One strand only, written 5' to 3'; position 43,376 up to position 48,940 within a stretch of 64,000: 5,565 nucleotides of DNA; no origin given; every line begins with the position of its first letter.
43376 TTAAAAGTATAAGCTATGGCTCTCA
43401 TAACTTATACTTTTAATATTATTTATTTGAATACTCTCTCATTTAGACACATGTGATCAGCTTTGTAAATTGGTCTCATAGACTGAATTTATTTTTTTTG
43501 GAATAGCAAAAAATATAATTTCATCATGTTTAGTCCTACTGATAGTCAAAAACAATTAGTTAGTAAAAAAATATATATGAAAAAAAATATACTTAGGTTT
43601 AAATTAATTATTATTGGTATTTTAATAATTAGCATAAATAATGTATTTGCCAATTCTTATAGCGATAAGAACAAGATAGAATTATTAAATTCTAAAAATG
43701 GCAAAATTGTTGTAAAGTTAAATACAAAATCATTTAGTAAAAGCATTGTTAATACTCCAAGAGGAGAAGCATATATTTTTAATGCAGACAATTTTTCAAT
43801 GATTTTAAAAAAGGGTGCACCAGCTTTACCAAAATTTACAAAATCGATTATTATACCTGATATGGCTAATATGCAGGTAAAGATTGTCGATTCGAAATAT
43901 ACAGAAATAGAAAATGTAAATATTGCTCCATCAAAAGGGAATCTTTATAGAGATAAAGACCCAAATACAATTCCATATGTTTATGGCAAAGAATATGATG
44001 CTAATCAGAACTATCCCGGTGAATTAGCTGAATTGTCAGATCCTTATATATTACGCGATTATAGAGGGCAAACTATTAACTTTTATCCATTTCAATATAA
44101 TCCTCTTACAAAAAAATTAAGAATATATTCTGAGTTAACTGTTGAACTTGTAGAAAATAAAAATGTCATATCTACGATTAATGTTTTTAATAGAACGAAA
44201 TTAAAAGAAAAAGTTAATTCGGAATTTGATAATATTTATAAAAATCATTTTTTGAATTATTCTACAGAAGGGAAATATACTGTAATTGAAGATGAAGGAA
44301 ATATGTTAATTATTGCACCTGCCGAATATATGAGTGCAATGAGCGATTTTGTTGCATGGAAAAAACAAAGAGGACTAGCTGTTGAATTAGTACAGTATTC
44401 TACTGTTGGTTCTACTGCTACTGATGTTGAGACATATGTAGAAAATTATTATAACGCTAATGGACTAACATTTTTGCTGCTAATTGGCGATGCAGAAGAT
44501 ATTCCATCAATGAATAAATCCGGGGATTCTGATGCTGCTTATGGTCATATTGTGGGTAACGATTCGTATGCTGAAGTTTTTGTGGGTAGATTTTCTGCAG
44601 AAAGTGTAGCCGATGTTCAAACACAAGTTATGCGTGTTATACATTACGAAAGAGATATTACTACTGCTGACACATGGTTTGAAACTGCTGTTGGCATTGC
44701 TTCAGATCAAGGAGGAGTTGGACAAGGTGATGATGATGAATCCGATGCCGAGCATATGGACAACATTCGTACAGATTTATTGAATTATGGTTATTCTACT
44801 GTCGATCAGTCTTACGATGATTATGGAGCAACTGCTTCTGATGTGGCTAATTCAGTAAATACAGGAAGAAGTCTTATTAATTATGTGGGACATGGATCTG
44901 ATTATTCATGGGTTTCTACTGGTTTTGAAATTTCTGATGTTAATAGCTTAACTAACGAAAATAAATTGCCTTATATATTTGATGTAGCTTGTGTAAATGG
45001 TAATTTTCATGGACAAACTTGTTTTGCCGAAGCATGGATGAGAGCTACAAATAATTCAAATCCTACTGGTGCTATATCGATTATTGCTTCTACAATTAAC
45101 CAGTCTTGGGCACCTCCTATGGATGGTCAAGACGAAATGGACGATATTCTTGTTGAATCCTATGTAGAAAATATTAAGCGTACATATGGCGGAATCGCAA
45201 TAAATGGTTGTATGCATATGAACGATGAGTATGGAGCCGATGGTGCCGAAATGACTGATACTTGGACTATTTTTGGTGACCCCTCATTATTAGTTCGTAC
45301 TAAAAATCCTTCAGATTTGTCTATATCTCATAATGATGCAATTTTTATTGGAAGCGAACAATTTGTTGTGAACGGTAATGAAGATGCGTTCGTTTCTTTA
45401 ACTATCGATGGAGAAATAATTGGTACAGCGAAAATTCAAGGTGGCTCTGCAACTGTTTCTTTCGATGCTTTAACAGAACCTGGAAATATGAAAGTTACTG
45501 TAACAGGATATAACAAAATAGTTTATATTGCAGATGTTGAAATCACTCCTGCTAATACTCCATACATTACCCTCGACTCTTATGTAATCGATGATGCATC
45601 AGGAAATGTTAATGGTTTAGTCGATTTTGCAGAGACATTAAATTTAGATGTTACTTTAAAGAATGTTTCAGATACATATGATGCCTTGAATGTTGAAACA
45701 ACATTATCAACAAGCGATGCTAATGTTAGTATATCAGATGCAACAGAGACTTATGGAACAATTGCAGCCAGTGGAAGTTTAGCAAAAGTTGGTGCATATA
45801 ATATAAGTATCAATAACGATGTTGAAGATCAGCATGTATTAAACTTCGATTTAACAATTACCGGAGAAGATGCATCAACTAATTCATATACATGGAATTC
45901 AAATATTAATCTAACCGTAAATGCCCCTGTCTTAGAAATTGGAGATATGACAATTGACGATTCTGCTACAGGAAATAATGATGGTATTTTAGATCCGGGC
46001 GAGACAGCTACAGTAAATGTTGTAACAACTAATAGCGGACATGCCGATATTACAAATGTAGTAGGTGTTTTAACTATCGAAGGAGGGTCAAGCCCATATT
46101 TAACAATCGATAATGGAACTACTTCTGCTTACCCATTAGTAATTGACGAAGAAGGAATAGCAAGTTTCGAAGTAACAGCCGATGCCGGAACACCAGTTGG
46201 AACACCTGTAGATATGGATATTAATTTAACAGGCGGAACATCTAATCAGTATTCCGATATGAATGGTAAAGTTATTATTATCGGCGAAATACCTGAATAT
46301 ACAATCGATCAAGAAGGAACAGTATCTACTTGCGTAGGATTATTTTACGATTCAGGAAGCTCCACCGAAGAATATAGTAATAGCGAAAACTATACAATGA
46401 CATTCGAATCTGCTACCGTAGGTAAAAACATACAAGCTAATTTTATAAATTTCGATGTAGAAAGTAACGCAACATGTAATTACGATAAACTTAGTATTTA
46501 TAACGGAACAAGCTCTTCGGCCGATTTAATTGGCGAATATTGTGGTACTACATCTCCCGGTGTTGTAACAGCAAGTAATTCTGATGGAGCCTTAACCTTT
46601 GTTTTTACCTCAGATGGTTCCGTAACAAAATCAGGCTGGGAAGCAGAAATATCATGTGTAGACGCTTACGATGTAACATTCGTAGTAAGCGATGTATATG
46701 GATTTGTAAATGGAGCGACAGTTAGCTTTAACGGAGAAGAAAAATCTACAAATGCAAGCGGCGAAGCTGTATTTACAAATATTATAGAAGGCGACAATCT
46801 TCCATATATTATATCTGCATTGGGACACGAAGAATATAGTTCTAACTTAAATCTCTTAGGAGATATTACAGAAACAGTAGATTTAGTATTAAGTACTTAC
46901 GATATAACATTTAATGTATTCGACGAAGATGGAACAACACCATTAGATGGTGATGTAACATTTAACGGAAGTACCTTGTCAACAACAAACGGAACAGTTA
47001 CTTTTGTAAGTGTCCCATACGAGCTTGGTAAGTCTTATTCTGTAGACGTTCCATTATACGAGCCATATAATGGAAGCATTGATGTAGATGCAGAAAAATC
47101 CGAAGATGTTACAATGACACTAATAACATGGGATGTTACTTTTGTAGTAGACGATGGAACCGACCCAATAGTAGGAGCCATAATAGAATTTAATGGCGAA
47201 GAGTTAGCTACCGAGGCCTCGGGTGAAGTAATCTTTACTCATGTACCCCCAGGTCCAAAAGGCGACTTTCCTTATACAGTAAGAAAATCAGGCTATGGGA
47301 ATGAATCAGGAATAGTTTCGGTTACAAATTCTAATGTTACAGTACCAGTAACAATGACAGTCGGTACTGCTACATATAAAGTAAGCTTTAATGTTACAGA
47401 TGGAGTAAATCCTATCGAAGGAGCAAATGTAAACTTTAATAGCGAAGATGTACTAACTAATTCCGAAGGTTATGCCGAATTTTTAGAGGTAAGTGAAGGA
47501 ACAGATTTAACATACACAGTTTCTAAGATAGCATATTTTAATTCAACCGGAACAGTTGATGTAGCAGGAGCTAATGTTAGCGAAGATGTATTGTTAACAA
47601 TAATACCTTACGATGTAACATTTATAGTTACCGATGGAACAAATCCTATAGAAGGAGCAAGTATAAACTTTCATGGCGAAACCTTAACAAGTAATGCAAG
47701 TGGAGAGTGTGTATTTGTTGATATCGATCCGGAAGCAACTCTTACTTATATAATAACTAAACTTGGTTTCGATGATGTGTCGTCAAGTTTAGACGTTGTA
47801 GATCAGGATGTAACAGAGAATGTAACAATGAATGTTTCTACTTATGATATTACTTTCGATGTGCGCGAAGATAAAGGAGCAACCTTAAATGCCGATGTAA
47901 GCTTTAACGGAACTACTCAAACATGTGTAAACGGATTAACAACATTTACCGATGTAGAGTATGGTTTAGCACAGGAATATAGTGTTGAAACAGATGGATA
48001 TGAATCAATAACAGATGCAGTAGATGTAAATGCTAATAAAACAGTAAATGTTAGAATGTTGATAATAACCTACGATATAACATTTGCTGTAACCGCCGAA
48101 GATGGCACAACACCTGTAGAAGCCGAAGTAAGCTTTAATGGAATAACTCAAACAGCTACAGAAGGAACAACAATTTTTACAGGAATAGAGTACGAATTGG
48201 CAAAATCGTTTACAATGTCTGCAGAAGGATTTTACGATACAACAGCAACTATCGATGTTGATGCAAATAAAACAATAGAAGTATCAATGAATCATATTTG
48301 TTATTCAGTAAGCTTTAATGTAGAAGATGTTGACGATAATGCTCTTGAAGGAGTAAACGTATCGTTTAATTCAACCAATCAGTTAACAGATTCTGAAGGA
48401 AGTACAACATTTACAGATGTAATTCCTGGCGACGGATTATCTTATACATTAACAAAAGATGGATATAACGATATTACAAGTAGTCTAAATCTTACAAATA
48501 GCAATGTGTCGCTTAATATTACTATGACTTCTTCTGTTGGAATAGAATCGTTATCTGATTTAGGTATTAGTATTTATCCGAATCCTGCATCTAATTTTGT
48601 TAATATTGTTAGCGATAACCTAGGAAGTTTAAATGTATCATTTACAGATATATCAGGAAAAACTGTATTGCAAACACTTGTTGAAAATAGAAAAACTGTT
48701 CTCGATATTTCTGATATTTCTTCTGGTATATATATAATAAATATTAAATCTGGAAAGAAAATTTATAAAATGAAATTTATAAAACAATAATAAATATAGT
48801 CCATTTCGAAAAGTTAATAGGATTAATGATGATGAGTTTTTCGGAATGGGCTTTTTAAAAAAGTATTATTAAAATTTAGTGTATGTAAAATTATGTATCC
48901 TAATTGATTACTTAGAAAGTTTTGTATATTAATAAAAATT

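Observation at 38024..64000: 26-kb same-strand island of T9SS cargo: two C25 peptidases, three giant modular adhesin-like proteins, one S8 subtilase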

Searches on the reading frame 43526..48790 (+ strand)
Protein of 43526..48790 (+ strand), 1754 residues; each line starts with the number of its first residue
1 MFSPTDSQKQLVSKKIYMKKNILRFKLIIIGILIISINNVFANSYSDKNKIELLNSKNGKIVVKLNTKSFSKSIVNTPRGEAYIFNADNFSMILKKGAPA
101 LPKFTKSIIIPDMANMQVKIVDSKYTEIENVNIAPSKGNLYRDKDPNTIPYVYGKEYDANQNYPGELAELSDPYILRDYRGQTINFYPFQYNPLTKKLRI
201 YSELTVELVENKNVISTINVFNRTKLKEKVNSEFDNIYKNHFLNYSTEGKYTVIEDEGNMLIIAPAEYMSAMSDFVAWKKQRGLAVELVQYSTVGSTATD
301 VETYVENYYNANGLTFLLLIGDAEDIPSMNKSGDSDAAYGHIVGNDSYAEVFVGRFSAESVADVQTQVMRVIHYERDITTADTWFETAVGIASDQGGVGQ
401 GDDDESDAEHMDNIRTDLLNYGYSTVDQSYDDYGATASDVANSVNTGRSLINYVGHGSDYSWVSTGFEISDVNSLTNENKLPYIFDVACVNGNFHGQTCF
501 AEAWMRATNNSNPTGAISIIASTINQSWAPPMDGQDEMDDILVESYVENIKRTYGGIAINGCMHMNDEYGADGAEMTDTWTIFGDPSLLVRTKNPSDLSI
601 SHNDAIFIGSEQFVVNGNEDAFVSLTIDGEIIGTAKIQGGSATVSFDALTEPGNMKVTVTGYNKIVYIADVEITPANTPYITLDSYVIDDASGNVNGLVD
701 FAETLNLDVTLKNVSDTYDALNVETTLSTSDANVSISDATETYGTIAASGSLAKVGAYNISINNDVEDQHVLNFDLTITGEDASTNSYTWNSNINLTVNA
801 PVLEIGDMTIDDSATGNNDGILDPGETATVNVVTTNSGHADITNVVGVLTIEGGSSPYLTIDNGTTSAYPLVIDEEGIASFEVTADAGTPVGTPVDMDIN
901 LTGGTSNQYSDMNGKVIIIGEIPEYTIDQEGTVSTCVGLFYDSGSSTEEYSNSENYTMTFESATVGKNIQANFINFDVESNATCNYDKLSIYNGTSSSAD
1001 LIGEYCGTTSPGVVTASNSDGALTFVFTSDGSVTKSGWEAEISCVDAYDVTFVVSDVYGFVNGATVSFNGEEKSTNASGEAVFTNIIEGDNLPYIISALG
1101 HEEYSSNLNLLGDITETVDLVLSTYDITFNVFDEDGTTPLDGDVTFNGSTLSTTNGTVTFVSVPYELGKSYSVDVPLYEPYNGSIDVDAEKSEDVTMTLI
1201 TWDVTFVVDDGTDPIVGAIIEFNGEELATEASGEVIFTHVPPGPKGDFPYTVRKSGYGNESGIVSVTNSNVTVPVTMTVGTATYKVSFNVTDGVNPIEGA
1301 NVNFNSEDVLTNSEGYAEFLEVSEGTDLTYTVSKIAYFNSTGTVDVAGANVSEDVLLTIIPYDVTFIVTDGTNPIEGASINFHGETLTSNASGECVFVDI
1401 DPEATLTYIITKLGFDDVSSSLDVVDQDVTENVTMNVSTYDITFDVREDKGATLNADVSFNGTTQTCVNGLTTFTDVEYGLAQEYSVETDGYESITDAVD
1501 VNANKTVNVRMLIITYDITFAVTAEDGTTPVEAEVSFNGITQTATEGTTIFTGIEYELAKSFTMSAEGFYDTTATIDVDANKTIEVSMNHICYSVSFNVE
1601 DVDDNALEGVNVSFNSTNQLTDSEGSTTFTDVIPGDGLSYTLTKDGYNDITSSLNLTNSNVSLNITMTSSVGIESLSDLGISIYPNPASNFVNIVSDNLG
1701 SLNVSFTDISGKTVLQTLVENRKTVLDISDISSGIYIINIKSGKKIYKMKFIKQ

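Call 3: search_protein_families(library=pfam, proteins=[window:43526-48790:+], max_evalue=0.01)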
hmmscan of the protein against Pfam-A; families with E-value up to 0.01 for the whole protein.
window:43526-48790:+ (1754 aa): 6 families
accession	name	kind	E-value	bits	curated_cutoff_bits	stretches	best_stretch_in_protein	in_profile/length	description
PF01364.23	Peptidase_C25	-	3.4e-56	191.6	23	1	260-588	1-372/374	Peptidase family C25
PF08126.16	Propeptide_C25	-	2.8e-37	128.3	22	1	51-242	11-194/205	Propeptide_C25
PF00431.26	CUB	-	5.6e-14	52.8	21.4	1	962-1040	32-108/110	CUB domain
PF18962.6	Por_Secre_tail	-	4.9e-13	49.6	27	1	1683-1751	1-73/75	Secretion system C-terminal sorting domain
PF03785.20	Peptidase_C25_C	-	2.4e-12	47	25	1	595-672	1-79/79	Peptidase family C25, C terminal ig-like domain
PF08308.17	PEGA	-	4.2e-06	27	20.8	0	1528-1588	8-65/71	PEGA domain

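Call 10: search_protein_families(library=ncbifam, proteins=[window:43526-48790:+], max_evalue=0.01)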
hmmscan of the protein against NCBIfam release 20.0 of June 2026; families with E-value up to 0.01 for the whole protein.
window:43526-48790:+ (1754 aa): 2 families
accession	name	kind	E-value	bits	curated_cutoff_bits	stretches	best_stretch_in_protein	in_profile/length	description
TIGR04183.1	Por_Secre_tail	domain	8.4e-14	51.3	23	1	1683-1754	1-72/72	T9SS type A sorting domain-containing protein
TIGR03900.1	prc_long_Delta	hypoth_equivalog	2.5e-08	32.4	660.95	2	797-885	661-747/973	MXAN_5808 family serine peptidase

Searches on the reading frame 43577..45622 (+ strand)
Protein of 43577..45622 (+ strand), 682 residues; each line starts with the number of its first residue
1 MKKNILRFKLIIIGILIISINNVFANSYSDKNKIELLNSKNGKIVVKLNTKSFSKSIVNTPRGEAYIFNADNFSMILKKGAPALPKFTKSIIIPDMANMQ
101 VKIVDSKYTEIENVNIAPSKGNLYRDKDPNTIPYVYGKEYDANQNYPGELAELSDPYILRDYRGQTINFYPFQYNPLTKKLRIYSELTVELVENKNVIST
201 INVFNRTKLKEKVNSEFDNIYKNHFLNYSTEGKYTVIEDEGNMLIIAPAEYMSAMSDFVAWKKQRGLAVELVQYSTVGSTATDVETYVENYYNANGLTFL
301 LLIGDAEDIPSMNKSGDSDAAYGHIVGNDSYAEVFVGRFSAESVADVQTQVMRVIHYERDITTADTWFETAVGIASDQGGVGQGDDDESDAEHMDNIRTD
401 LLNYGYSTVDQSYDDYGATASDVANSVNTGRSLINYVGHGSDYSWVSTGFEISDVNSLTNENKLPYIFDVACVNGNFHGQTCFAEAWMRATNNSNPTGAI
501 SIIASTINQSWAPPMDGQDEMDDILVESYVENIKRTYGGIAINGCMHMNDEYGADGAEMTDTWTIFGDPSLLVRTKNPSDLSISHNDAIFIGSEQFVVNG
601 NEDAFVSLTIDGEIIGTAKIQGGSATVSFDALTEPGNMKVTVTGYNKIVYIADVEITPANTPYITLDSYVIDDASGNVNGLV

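Call 36: search_solved_structures(query=window:43577-45622:+, max_evalue=0.001, show_alignments=2)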
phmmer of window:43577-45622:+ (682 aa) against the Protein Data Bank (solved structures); distinct sequences matched with E-value up to 0.001: 7.
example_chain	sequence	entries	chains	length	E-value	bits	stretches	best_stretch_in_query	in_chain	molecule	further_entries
4ief_B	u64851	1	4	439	5.5e-118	398.4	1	235-656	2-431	Gingipain R2 Mature Domain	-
1cvr_A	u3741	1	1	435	4.3e-117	395.4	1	235-657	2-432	GINGIPAIN R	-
4ief_A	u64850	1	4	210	1.6e-39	139.2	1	34-229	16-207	Gingipain R2 Pro-Domain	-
4rbm_A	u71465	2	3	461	5e-20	74.7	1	242-512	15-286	Lys-gingipain W83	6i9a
4tkx_L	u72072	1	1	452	1.4e-19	73.3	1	242-512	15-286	Lys-gingipain W83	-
5ag8_A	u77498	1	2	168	9.7e-06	27.5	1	601-657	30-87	GINGIPAIN R2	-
5ag9_A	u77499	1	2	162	9.8e-06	27.5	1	601-658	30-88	Gingipain R2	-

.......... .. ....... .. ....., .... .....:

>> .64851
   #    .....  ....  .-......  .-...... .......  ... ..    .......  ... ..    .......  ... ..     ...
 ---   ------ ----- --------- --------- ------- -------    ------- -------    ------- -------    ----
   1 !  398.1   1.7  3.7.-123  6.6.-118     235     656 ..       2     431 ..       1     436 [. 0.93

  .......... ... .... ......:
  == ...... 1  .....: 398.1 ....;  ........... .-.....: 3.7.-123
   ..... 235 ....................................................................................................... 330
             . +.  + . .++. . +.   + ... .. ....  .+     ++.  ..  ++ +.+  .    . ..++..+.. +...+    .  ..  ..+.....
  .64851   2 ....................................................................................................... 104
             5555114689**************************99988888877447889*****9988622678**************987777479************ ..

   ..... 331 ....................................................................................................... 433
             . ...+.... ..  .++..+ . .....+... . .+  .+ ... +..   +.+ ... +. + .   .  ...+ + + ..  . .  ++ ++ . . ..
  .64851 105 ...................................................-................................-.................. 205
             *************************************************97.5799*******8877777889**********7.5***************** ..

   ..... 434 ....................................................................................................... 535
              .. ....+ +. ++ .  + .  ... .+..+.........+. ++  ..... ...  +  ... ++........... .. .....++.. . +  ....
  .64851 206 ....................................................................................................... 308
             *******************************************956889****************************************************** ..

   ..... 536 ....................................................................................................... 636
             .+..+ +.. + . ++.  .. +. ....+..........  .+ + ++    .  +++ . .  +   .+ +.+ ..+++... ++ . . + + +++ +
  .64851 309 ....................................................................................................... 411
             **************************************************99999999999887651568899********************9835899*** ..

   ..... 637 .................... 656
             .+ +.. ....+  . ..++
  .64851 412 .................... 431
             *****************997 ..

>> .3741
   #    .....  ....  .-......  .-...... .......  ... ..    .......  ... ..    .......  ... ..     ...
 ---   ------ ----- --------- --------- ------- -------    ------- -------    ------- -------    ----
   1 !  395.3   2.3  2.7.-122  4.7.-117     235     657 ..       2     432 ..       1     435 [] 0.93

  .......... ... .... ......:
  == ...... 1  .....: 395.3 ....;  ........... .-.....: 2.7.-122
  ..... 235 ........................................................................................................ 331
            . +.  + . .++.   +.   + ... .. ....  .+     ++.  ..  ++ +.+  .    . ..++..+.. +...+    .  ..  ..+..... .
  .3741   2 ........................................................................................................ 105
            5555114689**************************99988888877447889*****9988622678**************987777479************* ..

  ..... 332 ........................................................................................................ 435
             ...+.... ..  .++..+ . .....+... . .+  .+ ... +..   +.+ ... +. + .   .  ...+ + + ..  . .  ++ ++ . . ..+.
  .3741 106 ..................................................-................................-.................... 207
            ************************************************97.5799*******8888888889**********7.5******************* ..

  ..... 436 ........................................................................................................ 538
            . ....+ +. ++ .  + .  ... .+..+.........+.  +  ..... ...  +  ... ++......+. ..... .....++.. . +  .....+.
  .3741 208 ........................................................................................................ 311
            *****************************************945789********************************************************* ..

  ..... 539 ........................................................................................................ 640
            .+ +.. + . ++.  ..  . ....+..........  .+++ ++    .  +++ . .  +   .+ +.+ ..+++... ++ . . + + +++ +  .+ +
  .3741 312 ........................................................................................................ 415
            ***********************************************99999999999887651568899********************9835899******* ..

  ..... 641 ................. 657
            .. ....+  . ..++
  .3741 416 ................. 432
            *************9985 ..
